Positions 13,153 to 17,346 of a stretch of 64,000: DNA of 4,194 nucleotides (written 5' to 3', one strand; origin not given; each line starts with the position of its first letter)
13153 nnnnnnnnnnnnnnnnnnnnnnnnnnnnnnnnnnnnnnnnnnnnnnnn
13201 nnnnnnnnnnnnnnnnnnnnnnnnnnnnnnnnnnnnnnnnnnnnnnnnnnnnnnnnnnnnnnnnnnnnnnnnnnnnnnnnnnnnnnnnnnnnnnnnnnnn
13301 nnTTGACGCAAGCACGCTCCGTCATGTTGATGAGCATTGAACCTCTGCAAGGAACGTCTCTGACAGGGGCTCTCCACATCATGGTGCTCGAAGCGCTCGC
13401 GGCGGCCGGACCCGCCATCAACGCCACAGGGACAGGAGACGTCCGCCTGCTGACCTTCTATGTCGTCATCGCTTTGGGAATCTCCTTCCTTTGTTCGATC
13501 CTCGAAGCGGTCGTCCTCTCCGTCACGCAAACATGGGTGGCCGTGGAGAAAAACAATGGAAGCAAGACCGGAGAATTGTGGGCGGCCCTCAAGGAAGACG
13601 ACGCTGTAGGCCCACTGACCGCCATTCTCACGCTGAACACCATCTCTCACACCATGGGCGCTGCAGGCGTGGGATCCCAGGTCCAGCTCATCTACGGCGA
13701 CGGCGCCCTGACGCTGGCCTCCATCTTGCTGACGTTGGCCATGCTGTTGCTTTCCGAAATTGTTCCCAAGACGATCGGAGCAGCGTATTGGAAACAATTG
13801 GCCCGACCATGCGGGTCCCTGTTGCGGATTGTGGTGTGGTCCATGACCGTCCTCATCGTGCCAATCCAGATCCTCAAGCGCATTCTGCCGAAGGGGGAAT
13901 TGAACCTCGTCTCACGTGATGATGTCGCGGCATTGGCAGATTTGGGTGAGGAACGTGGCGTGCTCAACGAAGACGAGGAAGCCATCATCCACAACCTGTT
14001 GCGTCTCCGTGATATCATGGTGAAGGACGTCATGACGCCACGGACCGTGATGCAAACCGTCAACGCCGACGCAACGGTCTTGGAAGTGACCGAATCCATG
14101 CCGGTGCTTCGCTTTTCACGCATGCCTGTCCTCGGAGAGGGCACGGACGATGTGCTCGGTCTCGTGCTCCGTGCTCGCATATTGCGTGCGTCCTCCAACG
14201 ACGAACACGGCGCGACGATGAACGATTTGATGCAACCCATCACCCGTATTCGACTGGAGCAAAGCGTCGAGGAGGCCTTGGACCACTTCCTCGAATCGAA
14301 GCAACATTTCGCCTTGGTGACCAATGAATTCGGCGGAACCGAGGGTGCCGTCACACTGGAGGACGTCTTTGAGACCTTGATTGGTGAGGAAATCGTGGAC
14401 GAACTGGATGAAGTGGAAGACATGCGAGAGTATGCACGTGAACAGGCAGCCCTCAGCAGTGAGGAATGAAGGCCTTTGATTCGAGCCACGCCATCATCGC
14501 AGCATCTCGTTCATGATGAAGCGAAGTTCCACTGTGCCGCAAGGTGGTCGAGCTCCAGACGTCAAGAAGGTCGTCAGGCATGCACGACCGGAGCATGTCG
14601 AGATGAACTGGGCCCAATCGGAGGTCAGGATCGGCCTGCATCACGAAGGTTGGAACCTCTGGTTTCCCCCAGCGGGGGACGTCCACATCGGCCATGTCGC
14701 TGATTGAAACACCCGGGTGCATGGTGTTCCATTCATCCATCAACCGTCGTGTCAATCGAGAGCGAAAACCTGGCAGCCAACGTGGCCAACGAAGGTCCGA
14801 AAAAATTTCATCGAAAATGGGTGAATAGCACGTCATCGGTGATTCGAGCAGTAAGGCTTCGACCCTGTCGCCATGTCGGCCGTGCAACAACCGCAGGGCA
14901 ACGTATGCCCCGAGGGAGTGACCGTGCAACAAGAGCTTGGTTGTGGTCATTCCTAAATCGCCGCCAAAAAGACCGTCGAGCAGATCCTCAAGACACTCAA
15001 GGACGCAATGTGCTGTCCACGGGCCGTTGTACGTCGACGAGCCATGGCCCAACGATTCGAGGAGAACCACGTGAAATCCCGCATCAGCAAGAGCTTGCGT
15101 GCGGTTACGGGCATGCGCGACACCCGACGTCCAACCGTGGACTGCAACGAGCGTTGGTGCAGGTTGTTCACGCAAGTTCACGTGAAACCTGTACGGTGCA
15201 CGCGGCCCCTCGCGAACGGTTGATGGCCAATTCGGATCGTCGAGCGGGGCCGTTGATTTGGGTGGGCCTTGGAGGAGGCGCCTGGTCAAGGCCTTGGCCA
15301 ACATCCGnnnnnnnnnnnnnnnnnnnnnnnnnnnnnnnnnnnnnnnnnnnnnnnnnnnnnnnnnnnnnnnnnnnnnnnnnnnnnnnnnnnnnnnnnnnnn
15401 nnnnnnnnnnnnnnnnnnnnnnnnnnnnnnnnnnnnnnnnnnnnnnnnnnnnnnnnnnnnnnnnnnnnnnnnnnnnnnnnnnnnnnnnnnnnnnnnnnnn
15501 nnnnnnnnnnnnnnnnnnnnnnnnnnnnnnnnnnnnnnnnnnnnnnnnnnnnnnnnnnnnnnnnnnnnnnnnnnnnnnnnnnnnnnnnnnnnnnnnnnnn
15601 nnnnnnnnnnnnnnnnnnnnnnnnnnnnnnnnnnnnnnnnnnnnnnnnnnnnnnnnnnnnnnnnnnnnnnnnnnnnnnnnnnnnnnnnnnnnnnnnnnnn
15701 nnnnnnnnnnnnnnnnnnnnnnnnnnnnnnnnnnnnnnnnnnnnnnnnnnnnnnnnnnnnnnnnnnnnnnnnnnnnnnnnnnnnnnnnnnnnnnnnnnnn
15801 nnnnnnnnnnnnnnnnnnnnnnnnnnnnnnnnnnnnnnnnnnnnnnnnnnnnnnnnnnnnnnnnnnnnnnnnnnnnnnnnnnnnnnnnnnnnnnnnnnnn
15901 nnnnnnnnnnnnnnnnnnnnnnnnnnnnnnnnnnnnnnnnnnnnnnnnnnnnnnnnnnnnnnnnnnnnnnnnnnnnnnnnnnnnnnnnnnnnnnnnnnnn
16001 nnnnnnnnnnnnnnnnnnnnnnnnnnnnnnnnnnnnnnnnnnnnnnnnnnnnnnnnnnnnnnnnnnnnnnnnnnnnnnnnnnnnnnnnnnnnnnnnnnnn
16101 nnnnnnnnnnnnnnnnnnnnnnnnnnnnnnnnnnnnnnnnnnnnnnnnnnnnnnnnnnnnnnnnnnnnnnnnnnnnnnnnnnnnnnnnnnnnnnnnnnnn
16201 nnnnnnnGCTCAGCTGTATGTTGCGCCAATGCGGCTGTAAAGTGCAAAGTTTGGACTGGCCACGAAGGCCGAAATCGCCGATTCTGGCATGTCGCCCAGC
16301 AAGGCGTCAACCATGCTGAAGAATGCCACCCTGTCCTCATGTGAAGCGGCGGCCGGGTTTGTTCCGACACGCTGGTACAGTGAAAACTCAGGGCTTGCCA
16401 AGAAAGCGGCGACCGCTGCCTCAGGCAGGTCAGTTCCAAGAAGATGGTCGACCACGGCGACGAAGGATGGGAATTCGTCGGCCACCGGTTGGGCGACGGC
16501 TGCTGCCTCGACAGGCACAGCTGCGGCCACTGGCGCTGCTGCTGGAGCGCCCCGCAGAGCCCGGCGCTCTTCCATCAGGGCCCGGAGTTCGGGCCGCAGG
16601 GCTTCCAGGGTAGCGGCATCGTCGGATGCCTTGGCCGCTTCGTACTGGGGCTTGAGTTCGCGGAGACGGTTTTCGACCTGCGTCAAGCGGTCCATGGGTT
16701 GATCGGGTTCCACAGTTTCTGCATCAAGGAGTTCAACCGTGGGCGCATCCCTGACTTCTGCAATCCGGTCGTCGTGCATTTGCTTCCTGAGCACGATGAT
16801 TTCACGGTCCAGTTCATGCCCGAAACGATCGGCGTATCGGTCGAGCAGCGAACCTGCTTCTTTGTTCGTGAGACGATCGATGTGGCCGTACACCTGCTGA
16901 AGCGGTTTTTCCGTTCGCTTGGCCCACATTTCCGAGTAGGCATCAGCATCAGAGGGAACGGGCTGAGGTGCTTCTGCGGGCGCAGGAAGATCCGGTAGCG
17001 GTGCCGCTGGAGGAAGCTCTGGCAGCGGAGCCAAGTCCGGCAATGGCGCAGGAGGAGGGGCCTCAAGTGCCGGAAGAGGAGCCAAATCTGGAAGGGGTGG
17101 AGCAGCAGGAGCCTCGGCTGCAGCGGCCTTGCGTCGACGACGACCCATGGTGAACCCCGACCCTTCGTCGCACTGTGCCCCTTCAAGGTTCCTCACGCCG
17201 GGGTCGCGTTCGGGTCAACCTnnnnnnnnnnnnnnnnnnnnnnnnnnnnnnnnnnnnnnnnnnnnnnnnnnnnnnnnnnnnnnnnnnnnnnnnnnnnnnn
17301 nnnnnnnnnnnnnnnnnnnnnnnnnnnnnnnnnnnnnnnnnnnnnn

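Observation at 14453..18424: Tightly packed co-directional unit: priS, Pro/Ala-rich repeat protein, RDD-like membrane protein, alpha/beta hydrolase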

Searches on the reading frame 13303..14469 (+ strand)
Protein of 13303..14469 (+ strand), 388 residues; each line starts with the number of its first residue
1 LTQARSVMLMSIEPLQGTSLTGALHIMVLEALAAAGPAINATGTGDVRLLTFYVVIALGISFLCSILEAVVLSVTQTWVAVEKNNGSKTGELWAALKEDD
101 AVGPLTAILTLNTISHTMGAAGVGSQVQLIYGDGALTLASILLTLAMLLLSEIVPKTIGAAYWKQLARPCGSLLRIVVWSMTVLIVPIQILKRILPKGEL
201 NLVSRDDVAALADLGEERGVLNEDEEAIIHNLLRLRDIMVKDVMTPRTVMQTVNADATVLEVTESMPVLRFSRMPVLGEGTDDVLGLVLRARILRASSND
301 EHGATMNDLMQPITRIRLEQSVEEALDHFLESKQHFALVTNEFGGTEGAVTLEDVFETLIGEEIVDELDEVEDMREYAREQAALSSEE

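Call 3: search_protein_families(library=pfam, proteins=[window:13303-14469:+], max_evalue=0.01)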
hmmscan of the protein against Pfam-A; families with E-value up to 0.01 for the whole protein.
window:13303-14469:+ (388 aa): 2 families
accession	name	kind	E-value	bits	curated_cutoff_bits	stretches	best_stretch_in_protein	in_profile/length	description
PF01595.25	CNNM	-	2.5e-18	66.8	28.4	1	54-225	3-181/181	Cyclin M transmembrane N-terminal domain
PF00571.33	CBS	-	1.7e-11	44.7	24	2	311-359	7-55/57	CBS domain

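Call 4: search_protein_families(library=ncbifam, proteins=[window:13303-14469:+], max_evalue=0.01)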
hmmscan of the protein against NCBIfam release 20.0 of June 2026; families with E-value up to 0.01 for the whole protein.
window:13303-14469:+ (388 aa): 6 families
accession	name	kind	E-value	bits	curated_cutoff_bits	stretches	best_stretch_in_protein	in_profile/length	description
TIGR03520.1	GldE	subfamily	7.5e-26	91.1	376.05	1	135-372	86-322/408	gliding motility-associated protein GldE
NF052568.1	PolamExpPaeASal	equivalog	8.2e-22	77.6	500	1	139-370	105-343/424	polyamine export protein PaeA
NF011675.0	PRK15094.1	equivalog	7.4e-21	74.7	379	1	204-377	33-207/292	CNNM family magnesium/cobalt transport protein CorC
NF008604.1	PRK11573.1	equivalog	8.1e-16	57.9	475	1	125-362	82-328/428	hypothetical protein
NF053863.1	DS11_antiphage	equivalog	2.4e-07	30.1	260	1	240-357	75-190/305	CBS domain-containing anti-phage protein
NF002505.0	PRK01862.1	equivalog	0.0049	15.6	482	1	302-362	445-506/577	ClcB-like voltage-gated chloride channel protein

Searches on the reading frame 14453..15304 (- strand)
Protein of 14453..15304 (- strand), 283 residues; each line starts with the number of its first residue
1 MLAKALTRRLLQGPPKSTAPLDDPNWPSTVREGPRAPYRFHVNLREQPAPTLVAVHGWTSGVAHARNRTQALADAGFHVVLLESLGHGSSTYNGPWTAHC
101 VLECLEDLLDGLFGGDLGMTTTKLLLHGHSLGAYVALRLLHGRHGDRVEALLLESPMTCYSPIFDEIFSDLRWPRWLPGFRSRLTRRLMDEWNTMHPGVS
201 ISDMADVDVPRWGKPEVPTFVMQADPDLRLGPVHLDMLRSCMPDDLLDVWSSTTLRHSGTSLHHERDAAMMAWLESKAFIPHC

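Call 3: search_protein_families(library=pfam, proteins=[window:14453-15304:-], max_evalue=0.01)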
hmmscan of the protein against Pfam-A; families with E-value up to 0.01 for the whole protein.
window:14453-15304:- (283 aa): 4 families
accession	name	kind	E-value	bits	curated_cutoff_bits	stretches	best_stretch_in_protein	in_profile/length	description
PF12697.13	Abhydrolase_6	-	1e-11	46.4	26.3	1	52-226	1-177/217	Alpha/beta hydrolase family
PF12146.15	Hydrolase_4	-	7.4e-11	42.2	27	1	47-172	2-118/239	Serine aminopeptidase, S33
PF00561.26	Abhydrolase_1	-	2.8e-09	37.4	25.8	1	50-186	1-133/245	alpha/beta hydrolase fold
PF10230.15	LIDHydrolase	-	0.0025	18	27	1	119-151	81-113/262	Lipid-droplet associated hydrolase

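Call 4: search_protein_families(library=ncbifam, proteins=[window:14453-15304:-], max_evalue=0.01)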
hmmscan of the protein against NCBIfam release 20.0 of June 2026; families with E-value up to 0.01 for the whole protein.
window:14453-15304:- (283 aa): 4 families
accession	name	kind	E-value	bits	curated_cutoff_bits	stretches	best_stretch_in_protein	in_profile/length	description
TIGR03695.1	menH_SHCHC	equivalog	1.7e-07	30.9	208.55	1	50-155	3-103/252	2-succinyl-6-hydroxy-2,4-cyclohexadiene-1-carboxylate synthase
NF011457.0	PRK14875.1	equivalog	1.3e-05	24.4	307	1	47-159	130-234/372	acetoin dehydrogenase dihydrolipoyllysine-residue acetyltransferase subunit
NF007857.0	PRK10566.1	equivalog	0.00049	20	201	1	43-94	21-71/249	esterase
TIGR02427.1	protocat_pcaD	equivalog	0.0013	18.2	255.85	1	47-153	11-109/251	3-oxoadipate enol-lactonase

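Call 60: search_solved_structures(query=window:14456-15304:-, max_evalue=0.001)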
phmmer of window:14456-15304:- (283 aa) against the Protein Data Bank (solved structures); distinct sequences matched with E-value up to 0.001: 3.
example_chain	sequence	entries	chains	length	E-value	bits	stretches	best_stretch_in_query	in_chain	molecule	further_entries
7al5_A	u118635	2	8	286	4.7e-05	26.2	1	51-161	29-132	Probable hydrolase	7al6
5cw2_C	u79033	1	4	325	0.00043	23.1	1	43-138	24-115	Putative epoxide hydrolase EPHA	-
1a8q_A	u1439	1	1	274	0.00083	22.1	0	52-153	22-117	BROMOPEROXIDASE A1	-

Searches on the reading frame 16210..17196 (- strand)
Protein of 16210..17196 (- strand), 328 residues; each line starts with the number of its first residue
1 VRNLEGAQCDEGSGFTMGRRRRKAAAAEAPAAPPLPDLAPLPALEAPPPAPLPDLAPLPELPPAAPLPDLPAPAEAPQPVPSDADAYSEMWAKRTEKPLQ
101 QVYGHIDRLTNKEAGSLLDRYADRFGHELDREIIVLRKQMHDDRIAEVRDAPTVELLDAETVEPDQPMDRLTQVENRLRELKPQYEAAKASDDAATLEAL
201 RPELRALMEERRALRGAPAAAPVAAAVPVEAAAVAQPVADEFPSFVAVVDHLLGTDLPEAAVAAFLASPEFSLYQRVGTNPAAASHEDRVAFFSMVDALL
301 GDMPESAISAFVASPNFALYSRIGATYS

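Call 3: search_protein_families(library=pfam, proteins=[window:16210-17196:-], max_evalue=0.01)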
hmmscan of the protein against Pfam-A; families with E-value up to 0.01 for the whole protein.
window:16210-17196:- (328 aa): 1 family
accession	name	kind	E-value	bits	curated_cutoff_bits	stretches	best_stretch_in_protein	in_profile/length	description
PF14385.11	DUF4416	-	0.0054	17.1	27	1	89-150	15-76/162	Domain of unknown function (DUF4416)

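Call 4: search_protein_families(library=ncbifam, proteins=[window:16210-17196:-], max_evalue=0.01)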
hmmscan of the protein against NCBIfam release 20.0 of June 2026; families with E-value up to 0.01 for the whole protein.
window:16210-17196:- (328 aa): 0 families
